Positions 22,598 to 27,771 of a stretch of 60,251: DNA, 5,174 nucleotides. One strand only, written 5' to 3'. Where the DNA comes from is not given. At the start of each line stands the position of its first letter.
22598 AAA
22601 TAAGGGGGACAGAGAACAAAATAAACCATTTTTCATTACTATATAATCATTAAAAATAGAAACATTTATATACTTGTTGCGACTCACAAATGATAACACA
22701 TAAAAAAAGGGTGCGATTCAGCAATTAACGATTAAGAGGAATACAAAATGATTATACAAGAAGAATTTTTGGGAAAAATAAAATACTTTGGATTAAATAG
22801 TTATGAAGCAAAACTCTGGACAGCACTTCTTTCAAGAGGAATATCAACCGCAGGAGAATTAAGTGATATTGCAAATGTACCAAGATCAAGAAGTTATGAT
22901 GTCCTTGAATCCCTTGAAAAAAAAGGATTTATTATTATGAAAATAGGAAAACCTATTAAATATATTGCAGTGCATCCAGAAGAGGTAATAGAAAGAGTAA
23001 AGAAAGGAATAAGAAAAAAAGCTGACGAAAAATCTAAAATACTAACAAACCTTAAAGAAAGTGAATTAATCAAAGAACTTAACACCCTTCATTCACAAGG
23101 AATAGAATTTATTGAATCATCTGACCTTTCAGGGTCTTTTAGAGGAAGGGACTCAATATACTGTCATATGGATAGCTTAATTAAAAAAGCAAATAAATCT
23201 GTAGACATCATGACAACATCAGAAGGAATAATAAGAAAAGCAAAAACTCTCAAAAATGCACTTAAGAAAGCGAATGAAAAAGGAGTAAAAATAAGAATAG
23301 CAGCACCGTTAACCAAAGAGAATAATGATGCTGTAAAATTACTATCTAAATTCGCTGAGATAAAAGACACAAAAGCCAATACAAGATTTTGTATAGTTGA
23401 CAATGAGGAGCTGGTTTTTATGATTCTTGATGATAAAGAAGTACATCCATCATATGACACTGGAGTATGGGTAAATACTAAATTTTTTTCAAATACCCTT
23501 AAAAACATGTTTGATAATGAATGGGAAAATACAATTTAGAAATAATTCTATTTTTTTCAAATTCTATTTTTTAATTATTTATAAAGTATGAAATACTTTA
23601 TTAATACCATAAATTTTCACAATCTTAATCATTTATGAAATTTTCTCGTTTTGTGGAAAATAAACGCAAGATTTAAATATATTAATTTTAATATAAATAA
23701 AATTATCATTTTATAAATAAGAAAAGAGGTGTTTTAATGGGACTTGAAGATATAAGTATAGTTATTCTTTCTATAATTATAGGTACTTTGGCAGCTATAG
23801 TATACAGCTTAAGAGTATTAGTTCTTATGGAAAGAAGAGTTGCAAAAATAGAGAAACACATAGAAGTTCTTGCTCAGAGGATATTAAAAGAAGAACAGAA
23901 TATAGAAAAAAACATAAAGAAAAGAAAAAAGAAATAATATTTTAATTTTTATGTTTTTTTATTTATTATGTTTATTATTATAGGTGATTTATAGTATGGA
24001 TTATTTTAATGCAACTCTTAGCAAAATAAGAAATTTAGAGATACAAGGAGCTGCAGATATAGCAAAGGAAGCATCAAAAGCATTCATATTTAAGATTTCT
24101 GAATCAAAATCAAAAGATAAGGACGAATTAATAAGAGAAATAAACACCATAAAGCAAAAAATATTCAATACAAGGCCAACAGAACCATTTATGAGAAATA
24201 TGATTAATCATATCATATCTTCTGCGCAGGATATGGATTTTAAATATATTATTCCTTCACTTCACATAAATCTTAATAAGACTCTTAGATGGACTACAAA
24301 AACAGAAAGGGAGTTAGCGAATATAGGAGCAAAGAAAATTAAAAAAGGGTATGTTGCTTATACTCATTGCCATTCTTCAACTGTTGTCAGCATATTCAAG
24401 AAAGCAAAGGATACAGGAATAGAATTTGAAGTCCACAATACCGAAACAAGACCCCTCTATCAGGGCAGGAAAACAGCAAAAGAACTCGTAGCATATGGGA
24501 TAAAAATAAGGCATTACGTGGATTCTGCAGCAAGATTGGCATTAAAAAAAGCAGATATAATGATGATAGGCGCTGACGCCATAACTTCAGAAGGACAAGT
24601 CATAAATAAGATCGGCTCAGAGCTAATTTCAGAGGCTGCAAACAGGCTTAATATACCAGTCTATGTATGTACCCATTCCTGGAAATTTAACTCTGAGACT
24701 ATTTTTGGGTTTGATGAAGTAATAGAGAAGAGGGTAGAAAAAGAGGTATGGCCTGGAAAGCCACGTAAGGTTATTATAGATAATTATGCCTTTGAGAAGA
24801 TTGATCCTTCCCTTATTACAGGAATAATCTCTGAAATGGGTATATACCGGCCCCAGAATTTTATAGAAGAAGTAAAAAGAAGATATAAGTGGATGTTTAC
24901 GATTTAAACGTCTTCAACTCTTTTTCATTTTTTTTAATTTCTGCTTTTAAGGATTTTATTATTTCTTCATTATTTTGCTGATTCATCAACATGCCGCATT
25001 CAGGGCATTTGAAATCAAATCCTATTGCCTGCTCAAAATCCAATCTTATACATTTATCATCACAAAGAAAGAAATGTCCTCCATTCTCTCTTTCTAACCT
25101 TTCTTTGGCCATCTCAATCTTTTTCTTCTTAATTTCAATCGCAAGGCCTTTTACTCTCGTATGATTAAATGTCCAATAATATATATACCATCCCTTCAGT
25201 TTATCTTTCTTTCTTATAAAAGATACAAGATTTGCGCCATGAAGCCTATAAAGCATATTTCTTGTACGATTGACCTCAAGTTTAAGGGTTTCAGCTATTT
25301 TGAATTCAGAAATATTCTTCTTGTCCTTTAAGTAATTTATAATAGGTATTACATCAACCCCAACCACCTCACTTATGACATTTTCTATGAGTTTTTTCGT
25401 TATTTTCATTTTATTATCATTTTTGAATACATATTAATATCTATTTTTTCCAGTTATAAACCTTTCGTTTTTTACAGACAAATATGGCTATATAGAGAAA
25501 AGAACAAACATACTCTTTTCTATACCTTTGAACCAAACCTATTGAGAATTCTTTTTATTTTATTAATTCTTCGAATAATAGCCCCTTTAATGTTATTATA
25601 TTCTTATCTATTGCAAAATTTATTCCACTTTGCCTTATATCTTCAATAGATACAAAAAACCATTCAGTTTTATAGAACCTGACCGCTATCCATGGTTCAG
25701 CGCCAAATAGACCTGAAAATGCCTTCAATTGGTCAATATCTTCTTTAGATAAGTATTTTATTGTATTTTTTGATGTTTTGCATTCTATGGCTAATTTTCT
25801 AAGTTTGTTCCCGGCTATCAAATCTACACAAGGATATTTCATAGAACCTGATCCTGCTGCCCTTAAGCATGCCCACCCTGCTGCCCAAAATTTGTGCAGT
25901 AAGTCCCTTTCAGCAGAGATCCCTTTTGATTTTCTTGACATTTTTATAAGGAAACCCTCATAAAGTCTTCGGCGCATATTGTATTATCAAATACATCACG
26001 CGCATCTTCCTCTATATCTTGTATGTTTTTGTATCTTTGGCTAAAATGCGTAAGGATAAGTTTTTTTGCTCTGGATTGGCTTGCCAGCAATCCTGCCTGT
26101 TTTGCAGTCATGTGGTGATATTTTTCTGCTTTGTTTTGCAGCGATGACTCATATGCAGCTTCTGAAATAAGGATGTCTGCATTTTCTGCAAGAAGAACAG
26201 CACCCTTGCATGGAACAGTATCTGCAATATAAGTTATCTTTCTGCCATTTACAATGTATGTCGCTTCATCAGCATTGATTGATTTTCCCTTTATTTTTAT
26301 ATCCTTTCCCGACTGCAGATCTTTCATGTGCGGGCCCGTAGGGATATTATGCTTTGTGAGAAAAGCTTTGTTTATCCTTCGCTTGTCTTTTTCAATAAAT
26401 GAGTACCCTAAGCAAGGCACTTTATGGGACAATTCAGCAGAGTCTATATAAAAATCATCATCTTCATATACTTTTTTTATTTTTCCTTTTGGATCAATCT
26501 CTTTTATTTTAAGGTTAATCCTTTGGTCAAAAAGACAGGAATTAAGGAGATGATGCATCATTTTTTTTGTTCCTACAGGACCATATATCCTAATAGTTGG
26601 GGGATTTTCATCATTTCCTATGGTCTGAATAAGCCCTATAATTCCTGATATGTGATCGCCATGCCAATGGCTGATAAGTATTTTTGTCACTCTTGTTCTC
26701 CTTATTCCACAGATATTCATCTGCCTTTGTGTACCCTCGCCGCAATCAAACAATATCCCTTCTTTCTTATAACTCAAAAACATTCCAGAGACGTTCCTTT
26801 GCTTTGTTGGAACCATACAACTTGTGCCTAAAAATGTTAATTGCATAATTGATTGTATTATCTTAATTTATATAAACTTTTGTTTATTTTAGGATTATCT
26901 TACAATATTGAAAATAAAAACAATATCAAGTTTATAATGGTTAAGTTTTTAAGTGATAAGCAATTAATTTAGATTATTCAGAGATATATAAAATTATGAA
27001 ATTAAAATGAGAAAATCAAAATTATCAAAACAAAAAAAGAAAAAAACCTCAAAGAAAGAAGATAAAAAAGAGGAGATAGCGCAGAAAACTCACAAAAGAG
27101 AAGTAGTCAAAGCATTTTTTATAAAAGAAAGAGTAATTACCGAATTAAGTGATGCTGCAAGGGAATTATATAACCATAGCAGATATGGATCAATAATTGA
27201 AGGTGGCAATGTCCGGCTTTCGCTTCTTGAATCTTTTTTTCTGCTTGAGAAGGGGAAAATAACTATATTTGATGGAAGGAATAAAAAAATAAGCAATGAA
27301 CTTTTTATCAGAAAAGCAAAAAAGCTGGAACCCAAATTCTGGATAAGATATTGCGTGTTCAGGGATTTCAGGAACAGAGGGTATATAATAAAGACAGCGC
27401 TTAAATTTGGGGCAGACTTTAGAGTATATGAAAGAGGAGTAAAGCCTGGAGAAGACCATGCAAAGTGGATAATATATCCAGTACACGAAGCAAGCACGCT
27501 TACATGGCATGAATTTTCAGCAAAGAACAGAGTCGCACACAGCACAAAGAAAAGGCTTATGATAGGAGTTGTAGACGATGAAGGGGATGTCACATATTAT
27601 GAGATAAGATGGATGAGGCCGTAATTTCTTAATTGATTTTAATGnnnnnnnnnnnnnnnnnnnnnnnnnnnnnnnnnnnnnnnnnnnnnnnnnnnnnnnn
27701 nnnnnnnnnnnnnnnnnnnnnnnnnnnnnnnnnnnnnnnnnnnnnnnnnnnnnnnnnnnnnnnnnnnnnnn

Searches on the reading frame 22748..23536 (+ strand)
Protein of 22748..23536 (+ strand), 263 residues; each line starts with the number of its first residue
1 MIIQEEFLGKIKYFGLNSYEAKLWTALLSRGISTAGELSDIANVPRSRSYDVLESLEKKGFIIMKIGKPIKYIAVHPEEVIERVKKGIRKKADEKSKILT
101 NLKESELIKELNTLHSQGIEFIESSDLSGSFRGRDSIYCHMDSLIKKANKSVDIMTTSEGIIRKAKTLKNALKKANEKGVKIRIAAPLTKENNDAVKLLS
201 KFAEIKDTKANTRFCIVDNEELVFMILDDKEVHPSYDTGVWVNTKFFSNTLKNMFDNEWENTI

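Call 75: search_protein_families(library=pfam, proteins=[window:22748-23536:+], max_evalue=0.00001)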
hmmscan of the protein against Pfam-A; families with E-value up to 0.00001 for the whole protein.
window:22748-23536:+ (263 aa): 1 family
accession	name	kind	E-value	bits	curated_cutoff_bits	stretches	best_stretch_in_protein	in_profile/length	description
PF01978.25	TrmB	-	4.9e-19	68.4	25.6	1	13-78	3-68/68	Sugar-specific transcriptional regulator TrmB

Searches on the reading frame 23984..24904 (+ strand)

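Call 75: search_protein_families(library=pfam, proteins=[window:23984-24904:+], max_evalue=0.00001)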
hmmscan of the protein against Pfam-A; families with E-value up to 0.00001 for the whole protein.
window:23984-24904:+ (307 aa): 1 family
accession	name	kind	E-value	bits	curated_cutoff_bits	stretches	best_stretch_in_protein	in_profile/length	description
PF01008.23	IF-2B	-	7.9e-58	196.3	22.4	1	19-290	1-280/280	Initiation factor 2 subunit family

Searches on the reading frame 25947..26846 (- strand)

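Call 75: search_protein_families(library=pfam, proteins=[window:25947-26846:-], max_evalue=0.00001)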
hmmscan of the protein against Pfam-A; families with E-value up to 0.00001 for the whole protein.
window:25947-26846:- (300 aa): 2 families
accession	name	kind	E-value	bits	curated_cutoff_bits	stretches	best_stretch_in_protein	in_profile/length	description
PF12706.13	Lactamase_B_2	-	1.4e-16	61.2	27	1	31-150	3-130/200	Beta-lactamase superfamily domain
PF00753.33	Lactamase_B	-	9.3e-08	32.7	22.7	1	21-77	8-68/196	Metallo-beta-lactamase superfamily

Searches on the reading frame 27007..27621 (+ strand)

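Call 75: search_protein_families(library=pfam, proteins=[window:27007-27621:+], max_evalue=0.00001)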
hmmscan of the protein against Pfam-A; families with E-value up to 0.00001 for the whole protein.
window:27007-27621:+ (205 aa): 2 families
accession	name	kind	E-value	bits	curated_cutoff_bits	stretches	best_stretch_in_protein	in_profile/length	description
PF01974.23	tRNA_int_endo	-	2.3e-29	101.7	27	1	111-197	1-85/85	tRNA intron endonuclease, catalytic C-terminal domain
PF02778.19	tRNA_int_endo_N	-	1.8e-11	43.8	21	1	35-95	2-61/67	tRNA intron endonuclease, N-terminal domain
